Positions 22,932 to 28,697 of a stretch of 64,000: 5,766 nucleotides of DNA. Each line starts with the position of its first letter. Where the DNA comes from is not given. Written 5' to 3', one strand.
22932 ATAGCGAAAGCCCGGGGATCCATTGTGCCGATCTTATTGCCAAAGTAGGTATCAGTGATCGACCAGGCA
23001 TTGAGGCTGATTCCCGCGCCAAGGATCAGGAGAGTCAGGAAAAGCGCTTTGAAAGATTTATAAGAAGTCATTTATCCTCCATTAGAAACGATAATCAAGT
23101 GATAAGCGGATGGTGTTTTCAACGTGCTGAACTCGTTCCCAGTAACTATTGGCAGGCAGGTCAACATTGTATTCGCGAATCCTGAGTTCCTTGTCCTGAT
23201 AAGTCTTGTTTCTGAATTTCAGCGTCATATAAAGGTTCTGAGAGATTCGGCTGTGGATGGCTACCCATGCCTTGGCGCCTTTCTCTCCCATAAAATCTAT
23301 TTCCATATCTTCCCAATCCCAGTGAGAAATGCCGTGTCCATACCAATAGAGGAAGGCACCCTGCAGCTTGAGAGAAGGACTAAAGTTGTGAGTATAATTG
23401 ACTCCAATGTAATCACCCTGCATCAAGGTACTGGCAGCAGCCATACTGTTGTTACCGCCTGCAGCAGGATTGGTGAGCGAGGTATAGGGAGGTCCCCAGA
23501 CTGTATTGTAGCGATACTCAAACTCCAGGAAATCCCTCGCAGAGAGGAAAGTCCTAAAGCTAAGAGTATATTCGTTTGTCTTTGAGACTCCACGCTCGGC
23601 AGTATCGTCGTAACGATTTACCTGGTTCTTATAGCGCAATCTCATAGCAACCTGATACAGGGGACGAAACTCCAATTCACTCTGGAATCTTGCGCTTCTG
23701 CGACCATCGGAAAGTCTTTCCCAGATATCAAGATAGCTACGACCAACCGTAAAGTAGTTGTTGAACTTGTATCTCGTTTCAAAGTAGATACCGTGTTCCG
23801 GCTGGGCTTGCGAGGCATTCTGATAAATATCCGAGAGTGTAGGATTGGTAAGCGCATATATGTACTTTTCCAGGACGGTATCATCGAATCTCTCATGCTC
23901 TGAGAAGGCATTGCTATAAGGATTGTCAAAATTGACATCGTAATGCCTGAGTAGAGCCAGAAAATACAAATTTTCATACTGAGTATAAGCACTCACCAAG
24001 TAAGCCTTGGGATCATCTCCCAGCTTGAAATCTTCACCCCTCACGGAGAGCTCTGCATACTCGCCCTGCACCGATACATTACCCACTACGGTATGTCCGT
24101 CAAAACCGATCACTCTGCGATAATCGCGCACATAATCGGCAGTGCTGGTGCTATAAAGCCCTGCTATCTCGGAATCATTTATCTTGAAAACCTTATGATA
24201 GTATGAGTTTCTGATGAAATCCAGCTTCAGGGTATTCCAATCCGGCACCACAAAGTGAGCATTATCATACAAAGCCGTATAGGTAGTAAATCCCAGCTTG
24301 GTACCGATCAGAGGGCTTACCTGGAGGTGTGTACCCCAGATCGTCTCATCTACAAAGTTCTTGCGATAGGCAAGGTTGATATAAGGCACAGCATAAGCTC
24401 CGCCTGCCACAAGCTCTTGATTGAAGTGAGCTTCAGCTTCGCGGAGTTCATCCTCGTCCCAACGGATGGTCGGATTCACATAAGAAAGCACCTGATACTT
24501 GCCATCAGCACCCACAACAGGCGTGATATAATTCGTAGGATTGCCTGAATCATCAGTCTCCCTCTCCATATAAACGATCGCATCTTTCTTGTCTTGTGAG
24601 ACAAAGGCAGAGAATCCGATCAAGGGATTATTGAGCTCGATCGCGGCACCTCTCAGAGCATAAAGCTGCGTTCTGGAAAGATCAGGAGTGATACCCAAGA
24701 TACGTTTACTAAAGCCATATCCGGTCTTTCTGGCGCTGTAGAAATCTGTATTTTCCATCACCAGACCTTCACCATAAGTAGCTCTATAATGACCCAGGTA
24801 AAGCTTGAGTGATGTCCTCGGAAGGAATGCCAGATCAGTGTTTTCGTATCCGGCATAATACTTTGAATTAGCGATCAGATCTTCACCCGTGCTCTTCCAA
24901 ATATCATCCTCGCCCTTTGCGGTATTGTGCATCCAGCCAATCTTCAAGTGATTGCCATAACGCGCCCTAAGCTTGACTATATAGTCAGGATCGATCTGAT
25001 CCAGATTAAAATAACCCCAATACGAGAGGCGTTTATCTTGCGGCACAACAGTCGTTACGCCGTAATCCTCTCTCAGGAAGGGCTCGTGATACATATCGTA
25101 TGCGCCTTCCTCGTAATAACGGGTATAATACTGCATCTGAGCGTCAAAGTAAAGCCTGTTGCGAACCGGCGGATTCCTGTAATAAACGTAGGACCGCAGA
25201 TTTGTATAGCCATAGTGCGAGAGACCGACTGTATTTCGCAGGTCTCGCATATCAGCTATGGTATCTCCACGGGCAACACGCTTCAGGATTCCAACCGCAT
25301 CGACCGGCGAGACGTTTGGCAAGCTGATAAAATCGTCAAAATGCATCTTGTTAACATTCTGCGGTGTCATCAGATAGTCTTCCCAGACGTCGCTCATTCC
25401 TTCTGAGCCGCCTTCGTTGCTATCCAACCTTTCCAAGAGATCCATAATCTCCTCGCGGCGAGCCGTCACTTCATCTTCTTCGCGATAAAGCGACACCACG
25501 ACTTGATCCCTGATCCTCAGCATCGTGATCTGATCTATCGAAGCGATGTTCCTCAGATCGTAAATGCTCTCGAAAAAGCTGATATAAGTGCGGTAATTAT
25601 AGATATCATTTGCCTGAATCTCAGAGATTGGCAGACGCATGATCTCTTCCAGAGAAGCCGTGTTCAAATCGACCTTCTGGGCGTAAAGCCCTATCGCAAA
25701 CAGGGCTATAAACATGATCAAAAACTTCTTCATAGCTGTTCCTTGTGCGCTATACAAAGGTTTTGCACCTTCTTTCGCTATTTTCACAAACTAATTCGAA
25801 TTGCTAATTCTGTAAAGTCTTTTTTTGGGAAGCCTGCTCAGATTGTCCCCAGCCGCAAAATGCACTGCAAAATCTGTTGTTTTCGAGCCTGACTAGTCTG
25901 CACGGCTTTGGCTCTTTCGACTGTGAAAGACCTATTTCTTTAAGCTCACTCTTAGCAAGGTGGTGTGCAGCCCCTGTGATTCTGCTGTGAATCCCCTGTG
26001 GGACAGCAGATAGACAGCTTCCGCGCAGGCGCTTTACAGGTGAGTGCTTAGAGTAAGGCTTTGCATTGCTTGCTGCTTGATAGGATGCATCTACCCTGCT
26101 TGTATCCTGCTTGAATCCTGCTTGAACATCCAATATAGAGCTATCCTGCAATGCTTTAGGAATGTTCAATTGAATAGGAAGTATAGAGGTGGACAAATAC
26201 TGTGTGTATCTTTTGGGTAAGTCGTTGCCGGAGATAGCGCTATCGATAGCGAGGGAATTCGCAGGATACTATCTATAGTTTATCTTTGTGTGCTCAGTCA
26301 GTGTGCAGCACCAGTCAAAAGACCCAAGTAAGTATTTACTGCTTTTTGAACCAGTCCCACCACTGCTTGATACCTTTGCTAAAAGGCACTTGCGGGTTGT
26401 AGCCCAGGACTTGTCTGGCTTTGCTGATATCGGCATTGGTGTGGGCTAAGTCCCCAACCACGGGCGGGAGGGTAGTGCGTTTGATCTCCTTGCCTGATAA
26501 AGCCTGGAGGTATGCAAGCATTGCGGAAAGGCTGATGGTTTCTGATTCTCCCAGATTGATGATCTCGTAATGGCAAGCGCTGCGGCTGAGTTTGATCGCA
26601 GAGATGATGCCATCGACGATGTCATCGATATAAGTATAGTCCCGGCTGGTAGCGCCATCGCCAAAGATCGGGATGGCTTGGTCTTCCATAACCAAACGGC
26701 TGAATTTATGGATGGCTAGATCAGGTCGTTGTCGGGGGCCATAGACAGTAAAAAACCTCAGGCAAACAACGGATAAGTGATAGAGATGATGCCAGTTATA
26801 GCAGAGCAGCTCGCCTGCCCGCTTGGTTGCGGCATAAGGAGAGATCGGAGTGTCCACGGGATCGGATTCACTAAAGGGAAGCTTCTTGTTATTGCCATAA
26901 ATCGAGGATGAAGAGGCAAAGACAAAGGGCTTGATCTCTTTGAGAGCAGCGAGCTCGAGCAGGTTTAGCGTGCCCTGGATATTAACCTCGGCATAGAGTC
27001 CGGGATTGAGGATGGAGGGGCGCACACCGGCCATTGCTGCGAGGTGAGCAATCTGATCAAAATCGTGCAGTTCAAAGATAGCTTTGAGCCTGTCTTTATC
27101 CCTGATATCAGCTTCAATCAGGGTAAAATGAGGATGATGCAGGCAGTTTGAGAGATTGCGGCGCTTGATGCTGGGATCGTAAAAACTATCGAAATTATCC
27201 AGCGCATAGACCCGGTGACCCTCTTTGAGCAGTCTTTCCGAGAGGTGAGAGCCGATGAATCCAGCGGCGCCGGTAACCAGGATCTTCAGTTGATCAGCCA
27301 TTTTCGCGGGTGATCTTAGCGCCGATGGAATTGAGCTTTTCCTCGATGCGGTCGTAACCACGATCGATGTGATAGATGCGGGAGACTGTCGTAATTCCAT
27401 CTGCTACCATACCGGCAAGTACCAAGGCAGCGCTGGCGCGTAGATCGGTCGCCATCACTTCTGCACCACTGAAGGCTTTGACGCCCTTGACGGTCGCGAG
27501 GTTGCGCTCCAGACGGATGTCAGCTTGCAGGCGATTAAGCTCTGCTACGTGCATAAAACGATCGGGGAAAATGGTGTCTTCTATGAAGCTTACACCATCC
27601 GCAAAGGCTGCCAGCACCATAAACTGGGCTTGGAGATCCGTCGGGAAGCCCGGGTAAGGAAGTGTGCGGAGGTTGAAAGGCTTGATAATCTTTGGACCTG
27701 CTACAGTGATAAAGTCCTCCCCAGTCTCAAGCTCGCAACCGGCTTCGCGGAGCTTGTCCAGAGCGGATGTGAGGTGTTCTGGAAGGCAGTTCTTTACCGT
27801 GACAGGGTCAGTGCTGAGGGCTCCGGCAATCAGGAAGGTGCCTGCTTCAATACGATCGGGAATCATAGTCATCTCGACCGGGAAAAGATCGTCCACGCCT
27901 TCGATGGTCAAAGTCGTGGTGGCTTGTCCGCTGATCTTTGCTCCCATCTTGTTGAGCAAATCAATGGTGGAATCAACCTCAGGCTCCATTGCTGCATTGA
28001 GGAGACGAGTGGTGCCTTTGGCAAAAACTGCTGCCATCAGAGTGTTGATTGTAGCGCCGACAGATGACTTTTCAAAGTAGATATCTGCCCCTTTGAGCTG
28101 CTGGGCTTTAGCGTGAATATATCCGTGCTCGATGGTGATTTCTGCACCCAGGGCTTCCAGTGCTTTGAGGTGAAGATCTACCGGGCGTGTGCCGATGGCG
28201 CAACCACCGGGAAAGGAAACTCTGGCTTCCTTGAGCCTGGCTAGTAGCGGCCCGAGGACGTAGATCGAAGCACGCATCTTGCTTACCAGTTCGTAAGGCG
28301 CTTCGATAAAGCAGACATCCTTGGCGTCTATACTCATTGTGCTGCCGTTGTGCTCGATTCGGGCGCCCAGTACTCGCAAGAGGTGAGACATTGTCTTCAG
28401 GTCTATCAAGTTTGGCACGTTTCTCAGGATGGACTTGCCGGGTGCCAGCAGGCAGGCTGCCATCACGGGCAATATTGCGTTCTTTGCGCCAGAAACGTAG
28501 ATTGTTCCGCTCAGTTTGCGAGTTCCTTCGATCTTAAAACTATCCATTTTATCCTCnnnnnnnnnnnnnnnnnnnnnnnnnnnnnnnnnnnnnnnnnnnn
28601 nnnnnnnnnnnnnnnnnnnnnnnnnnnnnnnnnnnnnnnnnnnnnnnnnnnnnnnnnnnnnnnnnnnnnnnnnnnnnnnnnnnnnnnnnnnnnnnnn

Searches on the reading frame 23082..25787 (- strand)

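Call 63: search_protein_families(library=pfam, proteins=[window:23082-25787:-], max_evalue=0.0001)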
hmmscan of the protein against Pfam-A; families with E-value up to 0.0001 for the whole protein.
window:23082-25787:- (901 aa): 1 family
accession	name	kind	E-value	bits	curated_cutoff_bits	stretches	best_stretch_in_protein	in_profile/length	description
PF12836.13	HHH_3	-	1.3e-09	38.4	27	1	36-96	3-64/65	Helix-hairpin-helix motif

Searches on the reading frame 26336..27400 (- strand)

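Call 63: search_protein_families(library=pfam, proteins=[window:26336-27400:-], max_evalue=0.0001)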
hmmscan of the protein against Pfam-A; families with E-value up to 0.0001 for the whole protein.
window:26336-27400:- (354 aa): 10 families
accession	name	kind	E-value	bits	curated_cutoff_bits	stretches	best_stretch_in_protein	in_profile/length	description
PF16363.11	GDP_Man_Dehyd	-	2.4e-62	211.7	27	1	41-346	1-331/332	GDP-mannose 4,6 dehydratase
PF01370.27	Epimerase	-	3.5e-62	210.4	20.9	1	40-284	1-240/240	NAD dependent epimerase/dehydratase family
PF01073.25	3Beta_HSD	-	3.3e-24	85.8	22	1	41-270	1-230/280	3-beta hydroxysteroid dehydrogenase/isomerase family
PF04321.23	RmlD_sub_bind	-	2.4e-18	66.6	27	1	39-274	2-202/287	RmlD substrate binding domain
PF02719.21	Polysacc_synt_2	-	8.5e-16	58.4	20.2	1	40-304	1-249/293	Polysaccharide biosynthesis protein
PF07993.18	NAD_binding_4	-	1.5e-11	44.4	20.1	1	42-221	1-209/258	Male sterility protein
PF05368.20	NmrA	-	1.3e-06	28.7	27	1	39-163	4-106/298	NmrA-like family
PF13460.12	NAD_binding_10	-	2.9e-06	27.7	27.2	1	44-197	1-128/184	NAD(P)H-binding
PF00106.31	adh_short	-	2.8e-05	24.1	26.6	0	40-126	3-87/195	short chain dehydrogenase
PF08659.16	KR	-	5.4e-05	23.6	22.6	0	40-174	3-147/180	KR domain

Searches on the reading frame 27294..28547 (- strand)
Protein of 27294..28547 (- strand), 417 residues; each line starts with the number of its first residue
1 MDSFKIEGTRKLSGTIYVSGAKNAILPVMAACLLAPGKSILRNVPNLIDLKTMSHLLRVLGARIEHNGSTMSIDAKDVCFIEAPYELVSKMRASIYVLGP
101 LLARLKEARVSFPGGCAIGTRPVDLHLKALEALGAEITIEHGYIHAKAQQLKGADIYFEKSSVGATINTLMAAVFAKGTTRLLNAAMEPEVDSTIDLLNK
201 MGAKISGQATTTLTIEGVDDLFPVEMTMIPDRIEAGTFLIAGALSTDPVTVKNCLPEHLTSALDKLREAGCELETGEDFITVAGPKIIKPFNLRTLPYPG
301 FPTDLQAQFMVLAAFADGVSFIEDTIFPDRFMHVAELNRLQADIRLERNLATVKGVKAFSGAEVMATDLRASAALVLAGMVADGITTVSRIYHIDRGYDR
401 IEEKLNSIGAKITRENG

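Call 63: search_protein_families(library=pfam, proteins=[window:27294-28547:-], max_evalue=0.0001)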
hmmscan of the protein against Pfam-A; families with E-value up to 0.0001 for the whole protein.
window:27294-28547:- (417 aa): 1 family
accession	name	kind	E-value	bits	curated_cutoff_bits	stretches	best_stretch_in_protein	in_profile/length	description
PF00275.25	EPSP_synthase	-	1.9e-106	356.7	22.8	1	7-405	2-417/417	EPSP synthase (3-phosphoshikimate 1-carboxyvinyltransferase)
